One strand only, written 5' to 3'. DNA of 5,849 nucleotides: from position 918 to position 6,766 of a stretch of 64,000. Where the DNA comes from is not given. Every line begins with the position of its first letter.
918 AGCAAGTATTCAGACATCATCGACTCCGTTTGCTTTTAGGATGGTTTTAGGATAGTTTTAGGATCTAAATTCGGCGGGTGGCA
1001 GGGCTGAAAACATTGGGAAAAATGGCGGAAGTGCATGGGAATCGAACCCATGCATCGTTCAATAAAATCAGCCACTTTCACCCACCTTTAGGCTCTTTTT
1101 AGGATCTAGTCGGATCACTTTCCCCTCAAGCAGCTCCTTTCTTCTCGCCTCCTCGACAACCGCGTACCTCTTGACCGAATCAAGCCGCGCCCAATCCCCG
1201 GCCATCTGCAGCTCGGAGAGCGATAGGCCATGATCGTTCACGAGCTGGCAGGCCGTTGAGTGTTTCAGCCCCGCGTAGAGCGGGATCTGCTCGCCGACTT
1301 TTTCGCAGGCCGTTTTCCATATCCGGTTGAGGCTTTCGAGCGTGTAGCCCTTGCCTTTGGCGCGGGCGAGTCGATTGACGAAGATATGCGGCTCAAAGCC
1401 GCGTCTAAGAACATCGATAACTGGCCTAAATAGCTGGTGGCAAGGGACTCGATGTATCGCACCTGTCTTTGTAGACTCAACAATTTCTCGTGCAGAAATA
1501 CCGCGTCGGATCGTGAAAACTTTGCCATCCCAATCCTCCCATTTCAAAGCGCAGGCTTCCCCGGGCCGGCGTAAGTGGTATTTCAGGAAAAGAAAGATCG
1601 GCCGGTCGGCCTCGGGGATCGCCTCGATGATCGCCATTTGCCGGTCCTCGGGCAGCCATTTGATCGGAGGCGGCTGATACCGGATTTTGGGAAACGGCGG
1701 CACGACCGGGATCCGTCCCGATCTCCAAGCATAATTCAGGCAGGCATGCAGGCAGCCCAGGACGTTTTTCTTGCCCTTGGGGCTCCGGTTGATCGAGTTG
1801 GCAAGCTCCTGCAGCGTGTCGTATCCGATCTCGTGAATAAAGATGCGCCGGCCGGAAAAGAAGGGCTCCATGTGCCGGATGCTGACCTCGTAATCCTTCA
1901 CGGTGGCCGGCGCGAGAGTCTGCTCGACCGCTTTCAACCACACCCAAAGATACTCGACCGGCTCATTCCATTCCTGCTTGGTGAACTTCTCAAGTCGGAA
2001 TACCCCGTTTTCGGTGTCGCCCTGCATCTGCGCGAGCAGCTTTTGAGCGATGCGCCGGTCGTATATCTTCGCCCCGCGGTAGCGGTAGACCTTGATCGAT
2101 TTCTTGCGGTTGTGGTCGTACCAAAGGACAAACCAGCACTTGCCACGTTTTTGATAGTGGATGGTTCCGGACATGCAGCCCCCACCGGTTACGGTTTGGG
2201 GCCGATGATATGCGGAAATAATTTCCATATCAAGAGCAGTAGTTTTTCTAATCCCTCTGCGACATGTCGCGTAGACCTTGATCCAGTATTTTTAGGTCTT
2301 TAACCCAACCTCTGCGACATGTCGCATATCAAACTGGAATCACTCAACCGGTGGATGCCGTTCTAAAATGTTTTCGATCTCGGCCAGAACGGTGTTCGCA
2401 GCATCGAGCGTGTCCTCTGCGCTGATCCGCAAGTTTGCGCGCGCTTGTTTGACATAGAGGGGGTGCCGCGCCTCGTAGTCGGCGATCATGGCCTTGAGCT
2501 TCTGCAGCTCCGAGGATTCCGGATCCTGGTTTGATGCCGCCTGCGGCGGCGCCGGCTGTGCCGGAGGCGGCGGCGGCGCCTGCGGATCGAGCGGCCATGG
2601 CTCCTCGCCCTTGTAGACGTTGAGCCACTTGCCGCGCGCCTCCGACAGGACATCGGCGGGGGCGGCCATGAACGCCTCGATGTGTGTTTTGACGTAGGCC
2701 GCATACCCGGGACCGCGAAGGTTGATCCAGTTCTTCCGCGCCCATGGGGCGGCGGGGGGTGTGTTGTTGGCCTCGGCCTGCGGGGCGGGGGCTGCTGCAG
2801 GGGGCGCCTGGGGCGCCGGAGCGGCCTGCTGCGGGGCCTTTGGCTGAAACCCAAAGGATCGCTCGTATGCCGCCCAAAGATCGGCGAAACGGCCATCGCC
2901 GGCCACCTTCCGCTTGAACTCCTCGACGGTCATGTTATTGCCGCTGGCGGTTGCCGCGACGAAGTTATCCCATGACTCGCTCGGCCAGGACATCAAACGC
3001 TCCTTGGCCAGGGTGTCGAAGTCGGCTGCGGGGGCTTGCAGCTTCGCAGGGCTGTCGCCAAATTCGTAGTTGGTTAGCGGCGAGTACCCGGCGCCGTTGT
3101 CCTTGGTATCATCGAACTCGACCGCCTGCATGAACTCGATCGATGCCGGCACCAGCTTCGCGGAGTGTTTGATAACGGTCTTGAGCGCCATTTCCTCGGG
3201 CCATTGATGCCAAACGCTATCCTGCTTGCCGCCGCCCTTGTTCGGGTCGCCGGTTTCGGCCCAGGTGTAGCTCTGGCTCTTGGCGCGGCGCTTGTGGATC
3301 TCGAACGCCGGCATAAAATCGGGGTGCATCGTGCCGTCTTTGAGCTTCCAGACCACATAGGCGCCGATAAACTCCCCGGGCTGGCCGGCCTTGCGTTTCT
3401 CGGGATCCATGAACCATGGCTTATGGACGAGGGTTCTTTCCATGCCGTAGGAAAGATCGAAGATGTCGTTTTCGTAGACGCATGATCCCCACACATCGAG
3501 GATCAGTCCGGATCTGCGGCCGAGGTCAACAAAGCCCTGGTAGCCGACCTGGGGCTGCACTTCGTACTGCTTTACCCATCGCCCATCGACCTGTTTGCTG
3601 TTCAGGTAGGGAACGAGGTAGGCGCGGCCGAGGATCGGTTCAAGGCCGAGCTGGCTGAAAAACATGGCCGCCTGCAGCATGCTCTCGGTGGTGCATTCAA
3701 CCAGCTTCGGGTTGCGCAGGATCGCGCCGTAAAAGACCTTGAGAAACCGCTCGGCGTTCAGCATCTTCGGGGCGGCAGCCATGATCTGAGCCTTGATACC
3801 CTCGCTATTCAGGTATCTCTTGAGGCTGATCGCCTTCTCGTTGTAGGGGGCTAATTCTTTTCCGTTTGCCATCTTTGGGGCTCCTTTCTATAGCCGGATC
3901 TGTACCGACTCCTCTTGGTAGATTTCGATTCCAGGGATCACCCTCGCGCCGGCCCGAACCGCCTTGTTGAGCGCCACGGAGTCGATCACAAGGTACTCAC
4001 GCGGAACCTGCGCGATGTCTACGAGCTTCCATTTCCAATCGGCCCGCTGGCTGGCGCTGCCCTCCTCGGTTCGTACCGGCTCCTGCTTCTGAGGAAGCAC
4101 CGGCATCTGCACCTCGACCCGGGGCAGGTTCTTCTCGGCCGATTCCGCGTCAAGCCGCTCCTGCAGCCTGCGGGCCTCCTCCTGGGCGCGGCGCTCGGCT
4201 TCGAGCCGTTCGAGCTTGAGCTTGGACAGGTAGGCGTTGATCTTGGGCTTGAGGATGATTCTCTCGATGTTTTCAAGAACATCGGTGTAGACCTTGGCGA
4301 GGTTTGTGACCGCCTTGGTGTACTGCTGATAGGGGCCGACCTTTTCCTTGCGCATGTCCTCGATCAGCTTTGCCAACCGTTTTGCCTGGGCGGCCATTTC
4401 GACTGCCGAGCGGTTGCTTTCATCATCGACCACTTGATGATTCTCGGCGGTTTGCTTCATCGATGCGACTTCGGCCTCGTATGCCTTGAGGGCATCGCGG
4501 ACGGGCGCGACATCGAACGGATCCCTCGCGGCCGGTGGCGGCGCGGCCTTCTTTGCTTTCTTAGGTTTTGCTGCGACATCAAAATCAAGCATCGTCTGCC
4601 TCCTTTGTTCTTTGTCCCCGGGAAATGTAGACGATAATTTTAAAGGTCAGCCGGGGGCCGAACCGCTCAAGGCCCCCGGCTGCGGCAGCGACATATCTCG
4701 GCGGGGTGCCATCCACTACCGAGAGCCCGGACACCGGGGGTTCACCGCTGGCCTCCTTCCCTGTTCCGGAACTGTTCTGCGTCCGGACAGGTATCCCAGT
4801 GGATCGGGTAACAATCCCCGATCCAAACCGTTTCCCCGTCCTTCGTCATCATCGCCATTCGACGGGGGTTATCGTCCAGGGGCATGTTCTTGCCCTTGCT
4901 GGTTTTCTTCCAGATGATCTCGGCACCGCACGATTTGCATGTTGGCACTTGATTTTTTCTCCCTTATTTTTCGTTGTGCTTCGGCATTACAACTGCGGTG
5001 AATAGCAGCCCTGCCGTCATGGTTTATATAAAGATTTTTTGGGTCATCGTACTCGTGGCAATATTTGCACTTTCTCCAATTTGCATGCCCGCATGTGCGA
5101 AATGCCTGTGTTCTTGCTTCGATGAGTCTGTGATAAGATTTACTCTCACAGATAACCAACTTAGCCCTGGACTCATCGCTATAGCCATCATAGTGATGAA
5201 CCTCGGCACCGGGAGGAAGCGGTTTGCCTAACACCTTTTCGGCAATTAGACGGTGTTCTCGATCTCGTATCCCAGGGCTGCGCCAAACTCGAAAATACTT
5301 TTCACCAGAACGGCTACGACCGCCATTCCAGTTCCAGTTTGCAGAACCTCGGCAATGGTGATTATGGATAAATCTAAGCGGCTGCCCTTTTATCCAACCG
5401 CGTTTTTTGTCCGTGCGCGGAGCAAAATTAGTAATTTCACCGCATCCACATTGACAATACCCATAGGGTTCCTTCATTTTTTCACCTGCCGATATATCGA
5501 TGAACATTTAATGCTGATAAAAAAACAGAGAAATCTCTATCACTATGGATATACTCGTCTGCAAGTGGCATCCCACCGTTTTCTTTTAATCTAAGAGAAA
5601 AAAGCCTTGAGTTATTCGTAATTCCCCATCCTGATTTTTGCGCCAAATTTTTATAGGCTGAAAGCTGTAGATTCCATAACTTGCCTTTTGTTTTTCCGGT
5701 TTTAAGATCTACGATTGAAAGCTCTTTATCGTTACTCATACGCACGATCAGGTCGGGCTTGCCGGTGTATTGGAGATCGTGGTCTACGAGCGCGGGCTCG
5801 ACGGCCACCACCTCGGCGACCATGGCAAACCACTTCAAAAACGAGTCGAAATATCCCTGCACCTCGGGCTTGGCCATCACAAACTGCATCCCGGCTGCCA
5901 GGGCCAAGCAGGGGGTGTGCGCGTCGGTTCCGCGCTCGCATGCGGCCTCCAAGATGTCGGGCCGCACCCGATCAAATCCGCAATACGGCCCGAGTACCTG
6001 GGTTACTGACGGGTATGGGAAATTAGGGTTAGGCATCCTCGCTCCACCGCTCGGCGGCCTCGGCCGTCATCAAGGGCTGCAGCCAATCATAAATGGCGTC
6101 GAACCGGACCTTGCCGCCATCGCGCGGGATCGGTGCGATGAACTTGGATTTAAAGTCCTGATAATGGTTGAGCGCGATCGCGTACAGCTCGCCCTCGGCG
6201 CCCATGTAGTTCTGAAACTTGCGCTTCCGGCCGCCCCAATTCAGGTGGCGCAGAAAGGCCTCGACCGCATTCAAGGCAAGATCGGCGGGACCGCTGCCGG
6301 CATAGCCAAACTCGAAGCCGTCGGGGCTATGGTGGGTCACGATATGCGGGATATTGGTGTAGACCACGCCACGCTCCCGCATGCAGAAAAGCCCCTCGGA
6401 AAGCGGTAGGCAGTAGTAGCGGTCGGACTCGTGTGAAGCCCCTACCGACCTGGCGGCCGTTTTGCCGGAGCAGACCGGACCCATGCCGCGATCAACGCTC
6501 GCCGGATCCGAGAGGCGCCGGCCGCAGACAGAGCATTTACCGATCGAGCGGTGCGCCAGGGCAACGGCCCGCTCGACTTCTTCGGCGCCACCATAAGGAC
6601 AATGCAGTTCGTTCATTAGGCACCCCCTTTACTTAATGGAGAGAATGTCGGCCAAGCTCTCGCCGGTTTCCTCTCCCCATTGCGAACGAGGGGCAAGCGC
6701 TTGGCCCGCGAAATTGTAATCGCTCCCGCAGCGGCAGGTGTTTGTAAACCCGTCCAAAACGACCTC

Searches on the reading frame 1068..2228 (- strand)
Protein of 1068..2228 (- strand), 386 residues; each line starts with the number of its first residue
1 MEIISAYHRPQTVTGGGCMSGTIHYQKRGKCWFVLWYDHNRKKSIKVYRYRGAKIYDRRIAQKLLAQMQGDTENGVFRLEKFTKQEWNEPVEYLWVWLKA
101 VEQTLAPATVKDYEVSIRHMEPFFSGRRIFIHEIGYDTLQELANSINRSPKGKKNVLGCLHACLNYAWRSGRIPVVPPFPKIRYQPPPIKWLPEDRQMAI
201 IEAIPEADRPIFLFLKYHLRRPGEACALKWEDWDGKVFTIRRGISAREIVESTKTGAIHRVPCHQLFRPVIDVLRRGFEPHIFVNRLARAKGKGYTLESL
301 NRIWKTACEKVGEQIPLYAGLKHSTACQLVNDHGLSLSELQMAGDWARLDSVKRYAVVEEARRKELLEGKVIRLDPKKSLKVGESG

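Call 56: search_protein_families(library=pfam, proteins=[window:1068-2228:-], max_evalue=0.001)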
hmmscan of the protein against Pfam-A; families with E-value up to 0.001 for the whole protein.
window:1068-2228:- (386 aa): 1 family
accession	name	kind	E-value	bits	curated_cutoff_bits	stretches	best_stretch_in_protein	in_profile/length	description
PF00589.27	Phage_integrase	-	2.1e-10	41.1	27.1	1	192-359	3-169/172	Phage integrase family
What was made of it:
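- On Temperate-phage seroconversion module: The integrase is at 1068-2228 (call 56).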

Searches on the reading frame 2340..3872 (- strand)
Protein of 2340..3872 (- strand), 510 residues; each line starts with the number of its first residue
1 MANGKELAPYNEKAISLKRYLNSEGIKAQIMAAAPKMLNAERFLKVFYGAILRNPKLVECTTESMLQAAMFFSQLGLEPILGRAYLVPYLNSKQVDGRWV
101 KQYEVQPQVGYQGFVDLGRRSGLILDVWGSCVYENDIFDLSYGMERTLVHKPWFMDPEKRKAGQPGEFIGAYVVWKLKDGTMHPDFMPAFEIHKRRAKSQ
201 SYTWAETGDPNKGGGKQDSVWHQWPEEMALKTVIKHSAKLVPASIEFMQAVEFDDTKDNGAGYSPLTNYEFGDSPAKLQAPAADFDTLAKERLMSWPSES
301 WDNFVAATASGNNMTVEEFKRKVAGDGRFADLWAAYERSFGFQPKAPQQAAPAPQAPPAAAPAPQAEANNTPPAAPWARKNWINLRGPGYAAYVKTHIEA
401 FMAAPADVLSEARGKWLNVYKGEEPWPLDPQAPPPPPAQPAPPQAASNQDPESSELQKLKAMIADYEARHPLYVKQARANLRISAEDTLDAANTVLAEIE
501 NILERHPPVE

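Call 56: search_protein_families(library=pfam, proteins=[window:2340-3872:-], max_evalue=0.001)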
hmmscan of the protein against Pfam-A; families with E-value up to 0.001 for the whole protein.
window:2340-3872:- (510 aa): 1 family
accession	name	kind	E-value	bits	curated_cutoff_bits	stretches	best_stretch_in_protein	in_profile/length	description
PF03837.19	RecT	-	6e-40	137.4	24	1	42-256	2-187/198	RecT family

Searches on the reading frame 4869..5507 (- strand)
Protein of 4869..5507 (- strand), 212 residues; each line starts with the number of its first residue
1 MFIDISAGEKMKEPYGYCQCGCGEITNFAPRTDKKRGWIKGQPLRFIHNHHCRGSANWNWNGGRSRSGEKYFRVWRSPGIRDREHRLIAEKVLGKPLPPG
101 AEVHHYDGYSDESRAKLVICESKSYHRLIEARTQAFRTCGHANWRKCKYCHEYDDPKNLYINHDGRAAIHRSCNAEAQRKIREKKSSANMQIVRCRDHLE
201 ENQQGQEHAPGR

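Call 56: search_protein_families(library=pfam, proteins=[window:4869-5507:-], max_evalue=0.001)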
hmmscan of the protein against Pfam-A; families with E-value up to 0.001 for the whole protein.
window:4869-5507:- (212 aa): 1 family
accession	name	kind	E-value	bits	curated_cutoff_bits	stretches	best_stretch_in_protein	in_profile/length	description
PF13392.12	HNH_3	-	0.00049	20.1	24.8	0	85-108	4-26/46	HNH endonuclease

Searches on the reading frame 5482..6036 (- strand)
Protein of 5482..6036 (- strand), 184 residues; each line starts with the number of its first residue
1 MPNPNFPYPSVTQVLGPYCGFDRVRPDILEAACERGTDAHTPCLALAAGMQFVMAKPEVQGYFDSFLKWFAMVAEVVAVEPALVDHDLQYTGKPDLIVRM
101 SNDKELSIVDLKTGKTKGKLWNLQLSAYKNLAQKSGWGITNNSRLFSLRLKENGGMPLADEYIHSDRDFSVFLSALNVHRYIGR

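Call 56: search_protein_families(library=pfam, proteins=[window:5482-6036:-], max_evalue=0.001)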
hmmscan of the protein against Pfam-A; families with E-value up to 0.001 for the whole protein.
window:5482-6036:- (184 aa): 1 family
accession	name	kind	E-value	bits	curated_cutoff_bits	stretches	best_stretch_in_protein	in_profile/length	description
PF12705.13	PDDEXK_1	-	2.3e-07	31.5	22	1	56-150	90-189/247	PD-(D/E)XK nuclease superfamily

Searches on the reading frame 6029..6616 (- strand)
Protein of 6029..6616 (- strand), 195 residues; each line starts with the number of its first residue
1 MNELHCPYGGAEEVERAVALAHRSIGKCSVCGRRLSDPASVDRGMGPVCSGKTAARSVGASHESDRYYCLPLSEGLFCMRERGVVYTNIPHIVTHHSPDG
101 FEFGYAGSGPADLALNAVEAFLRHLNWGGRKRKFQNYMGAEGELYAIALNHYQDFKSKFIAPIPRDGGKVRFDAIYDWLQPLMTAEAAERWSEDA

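Call 56: search_protein_families(library=pfam, proteins=[window:6029-6616:-], max_evalue=0.001)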
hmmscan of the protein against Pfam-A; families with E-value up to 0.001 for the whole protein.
window:6029-6616:- (195 aa): 2 families
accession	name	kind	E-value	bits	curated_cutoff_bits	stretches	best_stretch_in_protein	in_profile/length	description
PF19663.4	DUF6166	-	1.6e-11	44.5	27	1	93-122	26-55/93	Family of unknown function (DUF6166)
PF19474.4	DUF6011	-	5.3e-11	42.3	26.6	1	23-52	6-35/37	Family of unknown function (DUF6011)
